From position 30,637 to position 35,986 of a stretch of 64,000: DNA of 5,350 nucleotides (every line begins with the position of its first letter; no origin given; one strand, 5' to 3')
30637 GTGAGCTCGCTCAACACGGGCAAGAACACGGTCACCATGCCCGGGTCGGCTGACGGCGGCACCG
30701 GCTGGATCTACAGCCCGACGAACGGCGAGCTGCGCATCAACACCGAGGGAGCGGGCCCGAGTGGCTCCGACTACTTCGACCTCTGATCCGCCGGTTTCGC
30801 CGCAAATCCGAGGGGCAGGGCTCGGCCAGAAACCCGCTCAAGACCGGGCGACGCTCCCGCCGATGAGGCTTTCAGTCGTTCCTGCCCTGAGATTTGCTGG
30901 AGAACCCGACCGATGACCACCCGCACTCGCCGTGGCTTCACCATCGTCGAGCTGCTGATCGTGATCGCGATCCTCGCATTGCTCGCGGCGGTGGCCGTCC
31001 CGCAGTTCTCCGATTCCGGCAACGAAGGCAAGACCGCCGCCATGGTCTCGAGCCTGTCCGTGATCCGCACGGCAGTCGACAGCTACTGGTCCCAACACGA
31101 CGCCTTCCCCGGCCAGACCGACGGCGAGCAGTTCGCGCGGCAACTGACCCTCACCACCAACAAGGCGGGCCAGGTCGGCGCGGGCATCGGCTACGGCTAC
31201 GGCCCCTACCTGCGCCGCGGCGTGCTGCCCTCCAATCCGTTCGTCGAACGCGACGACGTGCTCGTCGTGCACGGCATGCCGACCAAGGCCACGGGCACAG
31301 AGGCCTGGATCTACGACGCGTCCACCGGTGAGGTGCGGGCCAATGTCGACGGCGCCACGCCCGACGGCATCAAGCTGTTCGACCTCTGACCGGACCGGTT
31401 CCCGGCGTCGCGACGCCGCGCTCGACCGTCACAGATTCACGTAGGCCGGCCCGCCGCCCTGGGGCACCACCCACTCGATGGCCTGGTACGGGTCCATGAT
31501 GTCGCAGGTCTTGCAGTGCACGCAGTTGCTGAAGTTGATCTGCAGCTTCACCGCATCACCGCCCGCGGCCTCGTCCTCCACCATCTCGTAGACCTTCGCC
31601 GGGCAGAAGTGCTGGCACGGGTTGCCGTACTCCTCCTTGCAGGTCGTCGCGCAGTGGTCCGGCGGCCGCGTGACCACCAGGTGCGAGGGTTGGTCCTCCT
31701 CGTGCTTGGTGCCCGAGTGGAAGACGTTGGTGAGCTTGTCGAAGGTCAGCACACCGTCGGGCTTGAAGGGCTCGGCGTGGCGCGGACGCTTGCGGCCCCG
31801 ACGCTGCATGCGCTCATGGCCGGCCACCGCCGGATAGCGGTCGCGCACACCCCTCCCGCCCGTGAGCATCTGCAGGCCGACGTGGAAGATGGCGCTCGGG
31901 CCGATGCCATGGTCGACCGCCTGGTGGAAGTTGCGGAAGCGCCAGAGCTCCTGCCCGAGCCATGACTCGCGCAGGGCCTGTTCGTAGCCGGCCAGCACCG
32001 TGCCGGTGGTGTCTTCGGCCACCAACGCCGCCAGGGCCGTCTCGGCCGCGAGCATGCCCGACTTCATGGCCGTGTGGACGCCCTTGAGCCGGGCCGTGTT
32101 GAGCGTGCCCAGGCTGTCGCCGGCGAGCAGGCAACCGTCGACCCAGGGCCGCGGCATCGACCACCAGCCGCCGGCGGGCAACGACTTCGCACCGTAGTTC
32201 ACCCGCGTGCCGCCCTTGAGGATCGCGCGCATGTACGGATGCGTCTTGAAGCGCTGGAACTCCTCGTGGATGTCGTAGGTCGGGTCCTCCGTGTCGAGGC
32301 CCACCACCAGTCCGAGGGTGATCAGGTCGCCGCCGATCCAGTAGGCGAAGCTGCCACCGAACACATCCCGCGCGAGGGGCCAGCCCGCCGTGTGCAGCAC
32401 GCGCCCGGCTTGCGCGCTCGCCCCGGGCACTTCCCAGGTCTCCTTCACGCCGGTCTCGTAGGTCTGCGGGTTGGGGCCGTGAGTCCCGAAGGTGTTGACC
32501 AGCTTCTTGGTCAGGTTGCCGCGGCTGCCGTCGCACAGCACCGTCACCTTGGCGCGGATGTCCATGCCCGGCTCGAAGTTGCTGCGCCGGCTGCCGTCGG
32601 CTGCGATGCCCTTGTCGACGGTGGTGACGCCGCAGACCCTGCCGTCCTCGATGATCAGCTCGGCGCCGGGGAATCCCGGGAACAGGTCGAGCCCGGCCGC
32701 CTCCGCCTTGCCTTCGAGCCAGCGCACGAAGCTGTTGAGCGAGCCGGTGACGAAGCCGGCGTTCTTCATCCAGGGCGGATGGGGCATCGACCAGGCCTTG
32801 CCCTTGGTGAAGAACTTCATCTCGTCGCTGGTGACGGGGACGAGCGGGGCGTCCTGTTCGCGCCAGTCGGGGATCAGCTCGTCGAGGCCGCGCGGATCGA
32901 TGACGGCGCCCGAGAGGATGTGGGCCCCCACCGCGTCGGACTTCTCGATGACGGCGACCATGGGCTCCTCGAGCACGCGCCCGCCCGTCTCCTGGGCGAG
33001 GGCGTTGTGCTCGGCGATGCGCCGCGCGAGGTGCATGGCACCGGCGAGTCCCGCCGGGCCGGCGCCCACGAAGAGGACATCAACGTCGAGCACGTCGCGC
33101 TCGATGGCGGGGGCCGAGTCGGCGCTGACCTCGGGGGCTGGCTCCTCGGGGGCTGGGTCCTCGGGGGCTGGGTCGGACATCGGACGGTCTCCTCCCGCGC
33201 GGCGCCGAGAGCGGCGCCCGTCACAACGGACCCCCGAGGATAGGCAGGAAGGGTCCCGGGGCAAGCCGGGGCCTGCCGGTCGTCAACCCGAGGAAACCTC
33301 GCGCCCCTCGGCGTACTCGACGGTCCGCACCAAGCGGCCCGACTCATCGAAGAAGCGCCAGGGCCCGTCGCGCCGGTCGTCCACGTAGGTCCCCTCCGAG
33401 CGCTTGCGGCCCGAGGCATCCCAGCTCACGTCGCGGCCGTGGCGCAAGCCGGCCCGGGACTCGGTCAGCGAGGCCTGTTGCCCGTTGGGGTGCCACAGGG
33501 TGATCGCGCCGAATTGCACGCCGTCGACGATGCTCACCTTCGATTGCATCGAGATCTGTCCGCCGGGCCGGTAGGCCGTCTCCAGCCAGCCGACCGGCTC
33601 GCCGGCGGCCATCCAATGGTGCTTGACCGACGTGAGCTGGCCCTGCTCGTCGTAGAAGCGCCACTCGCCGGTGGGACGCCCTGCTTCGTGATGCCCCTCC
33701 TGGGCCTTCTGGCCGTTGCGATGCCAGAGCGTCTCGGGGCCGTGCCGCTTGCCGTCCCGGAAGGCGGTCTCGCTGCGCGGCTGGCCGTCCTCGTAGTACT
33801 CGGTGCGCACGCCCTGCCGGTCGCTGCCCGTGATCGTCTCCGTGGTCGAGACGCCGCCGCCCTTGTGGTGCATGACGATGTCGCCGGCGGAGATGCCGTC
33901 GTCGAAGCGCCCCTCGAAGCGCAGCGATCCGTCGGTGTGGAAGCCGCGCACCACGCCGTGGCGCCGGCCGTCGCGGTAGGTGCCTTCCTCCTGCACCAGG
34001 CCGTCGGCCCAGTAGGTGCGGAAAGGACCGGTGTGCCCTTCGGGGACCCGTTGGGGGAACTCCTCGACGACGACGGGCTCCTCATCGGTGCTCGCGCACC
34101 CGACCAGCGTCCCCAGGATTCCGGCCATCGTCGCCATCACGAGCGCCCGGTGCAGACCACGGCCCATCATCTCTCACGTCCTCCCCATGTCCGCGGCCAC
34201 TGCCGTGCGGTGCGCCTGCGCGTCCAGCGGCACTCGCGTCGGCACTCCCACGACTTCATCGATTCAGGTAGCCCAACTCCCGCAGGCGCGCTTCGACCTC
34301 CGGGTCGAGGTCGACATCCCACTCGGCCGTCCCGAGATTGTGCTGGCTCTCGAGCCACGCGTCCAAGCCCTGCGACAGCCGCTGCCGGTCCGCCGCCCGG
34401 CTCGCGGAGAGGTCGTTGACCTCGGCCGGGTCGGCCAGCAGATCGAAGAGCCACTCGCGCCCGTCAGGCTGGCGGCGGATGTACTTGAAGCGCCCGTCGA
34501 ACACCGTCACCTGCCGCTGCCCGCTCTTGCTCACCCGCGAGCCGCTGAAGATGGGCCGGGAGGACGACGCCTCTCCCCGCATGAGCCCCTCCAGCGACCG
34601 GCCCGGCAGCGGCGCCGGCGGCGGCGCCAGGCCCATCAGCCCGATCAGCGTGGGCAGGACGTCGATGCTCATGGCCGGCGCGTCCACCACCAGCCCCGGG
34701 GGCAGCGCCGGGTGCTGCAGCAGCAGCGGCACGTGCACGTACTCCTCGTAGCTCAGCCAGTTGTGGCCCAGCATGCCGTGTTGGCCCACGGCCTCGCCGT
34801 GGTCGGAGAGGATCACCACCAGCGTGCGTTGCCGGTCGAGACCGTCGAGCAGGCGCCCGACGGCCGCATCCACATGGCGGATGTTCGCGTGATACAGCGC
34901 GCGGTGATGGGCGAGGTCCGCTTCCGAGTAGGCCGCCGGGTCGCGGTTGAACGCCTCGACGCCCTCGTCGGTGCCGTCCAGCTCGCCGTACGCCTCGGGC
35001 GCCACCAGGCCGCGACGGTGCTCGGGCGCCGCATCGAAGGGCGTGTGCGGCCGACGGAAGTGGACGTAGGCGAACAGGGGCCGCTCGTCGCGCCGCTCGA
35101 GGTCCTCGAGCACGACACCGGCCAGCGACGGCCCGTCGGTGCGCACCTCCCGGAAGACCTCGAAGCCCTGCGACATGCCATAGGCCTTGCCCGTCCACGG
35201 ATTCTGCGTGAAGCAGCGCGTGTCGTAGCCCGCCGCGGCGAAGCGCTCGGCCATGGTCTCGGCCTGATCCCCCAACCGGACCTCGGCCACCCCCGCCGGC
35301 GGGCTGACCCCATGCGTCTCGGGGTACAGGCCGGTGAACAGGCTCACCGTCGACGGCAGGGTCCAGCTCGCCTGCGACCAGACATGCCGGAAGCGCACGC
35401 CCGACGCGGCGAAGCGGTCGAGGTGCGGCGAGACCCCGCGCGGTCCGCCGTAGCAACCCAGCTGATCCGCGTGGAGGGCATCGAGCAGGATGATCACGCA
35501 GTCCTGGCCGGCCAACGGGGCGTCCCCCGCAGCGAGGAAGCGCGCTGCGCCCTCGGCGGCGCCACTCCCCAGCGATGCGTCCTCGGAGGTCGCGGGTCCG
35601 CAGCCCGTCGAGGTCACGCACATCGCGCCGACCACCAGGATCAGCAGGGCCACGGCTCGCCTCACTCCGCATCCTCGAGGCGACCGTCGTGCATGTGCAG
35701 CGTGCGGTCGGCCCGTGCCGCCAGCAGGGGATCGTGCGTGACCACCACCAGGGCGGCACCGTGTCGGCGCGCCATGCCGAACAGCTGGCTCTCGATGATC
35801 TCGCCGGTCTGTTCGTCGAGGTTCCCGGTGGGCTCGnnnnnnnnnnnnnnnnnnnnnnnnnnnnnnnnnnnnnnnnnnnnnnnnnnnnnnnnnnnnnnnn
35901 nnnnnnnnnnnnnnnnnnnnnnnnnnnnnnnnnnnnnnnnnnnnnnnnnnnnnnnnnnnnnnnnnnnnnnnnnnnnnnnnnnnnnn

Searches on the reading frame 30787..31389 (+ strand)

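Call 5: search_protein_families(library=pfam, proteins=[window:30787-31389:+], max_evalue=0.1)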
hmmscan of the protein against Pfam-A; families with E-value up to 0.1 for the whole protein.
window:30787-31389:+ (200 aa): 1 family
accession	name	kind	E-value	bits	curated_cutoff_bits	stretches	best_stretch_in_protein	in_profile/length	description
PF07963.17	N_methyl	-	1.2e-07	31.4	21.2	1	46-70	2-26/27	Prokaryotic N-terminal methylation motif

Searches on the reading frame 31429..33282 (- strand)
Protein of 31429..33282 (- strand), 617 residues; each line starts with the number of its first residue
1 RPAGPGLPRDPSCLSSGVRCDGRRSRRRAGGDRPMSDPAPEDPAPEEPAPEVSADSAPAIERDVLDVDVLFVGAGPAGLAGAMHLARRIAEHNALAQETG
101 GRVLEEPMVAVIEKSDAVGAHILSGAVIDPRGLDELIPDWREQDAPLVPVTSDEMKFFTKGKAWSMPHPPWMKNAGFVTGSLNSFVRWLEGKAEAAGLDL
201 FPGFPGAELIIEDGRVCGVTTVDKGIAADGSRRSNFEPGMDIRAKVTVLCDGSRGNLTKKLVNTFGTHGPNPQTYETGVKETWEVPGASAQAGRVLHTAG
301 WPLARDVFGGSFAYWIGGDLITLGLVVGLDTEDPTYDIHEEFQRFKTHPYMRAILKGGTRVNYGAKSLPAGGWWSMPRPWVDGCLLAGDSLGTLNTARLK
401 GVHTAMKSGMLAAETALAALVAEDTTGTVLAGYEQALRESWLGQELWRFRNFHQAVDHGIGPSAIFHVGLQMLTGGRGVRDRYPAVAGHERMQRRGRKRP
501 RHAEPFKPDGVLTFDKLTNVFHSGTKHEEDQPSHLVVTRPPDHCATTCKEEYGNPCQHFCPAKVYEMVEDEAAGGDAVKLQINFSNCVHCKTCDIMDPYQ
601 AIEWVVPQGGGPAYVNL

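Call 7: search_protein_families(library=pfam, proteins=[window:31429-33282:-], max_evalue=0.001)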
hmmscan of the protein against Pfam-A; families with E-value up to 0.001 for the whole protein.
window:31429-33282:- (617 aa): 3 families
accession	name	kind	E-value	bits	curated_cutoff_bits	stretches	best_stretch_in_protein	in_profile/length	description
PF05187.19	Fer4_ETF_QO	-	5.9e-38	129.6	24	1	510-614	1-103/104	Electron transfer flavoprotein-ubiquinone oxidoreductase, 4Fe-4S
PF21162.3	ETFQO_UQ-bd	-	1.6e-30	105.9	27.7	1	275-368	1-96/96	ETF-QO, ubiquinone-binding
PF00890.30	FAD_binding_2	-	6.8e-05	22.7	20.4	0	183-266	142-213/414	FAD binding domain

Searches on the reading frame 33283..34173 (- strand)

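Call 7: search_protein_families(library=pfam, proteins=[window:33283-34173:-], max_evalue=0.001)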
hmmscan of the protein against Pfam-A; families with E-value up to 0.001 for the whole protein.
window:33283-34173:- (296 aa): 1 family
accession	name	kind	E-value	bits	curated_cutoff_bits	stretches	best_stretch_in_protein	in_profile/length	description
PF07661.19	MORN_2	-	1.9e-23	80.2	29.6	0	119-136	1-18/22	MORN repeat variant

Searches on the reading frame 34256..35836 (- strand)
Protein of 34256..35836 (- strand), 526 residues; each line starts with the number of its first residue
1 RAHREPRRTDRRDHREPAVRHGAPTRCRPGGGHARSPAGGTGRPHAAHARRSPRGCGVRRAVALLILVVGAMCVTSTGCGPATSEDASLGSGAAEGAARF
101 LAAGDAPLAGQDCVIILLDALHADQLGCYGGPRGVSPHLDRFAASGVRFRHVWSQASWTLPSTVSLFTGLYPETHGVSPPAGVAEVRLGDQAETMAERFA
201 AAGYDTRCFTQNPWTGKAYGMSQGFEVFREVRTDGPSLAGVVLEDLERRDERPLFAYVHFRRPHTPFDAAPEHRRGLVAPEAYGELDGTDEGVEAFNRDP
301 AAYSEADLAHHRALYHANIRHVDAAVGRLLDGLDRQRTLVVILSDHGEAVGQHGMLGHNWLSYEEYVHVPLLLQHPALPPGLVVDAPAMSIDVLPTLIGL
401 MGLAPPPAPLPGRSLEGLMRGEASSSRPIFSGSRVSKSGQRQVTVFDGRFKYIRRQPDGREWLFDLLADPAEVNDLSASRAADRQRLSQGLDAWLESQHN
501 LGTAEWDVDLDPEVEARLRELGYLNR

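Call 7: search_protein_families(library=pfam, proteins=[window:34256-35836:-], max_evalue=0.001)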
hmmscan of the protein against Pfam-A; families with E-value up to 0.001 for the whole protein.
window:34256-35836:- (526 aa): 4 families
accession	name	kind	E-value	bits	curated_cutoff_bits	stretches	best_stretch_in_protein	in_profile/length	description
PF00884.28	Sulfatase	-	5.9e-38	131.3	25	1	112-402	2-300/301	Sulfatase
PF01663.27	Phosphodiest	-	1.9e-15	57.7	23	2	114-177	2-62/342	Type I phosphodiesterase / nucleotide pyrophosphatase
PF16347.10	SGSH_C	-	2.8e-09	37.7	29.3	1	351-481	1-136/154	N-sulphoglucosamine sulphohydrolase, C-terminal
PF01676.23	Metalloenzyme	-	0.00072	19.6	24.3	0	309-350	160-204/252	Metalloenzyme superfamily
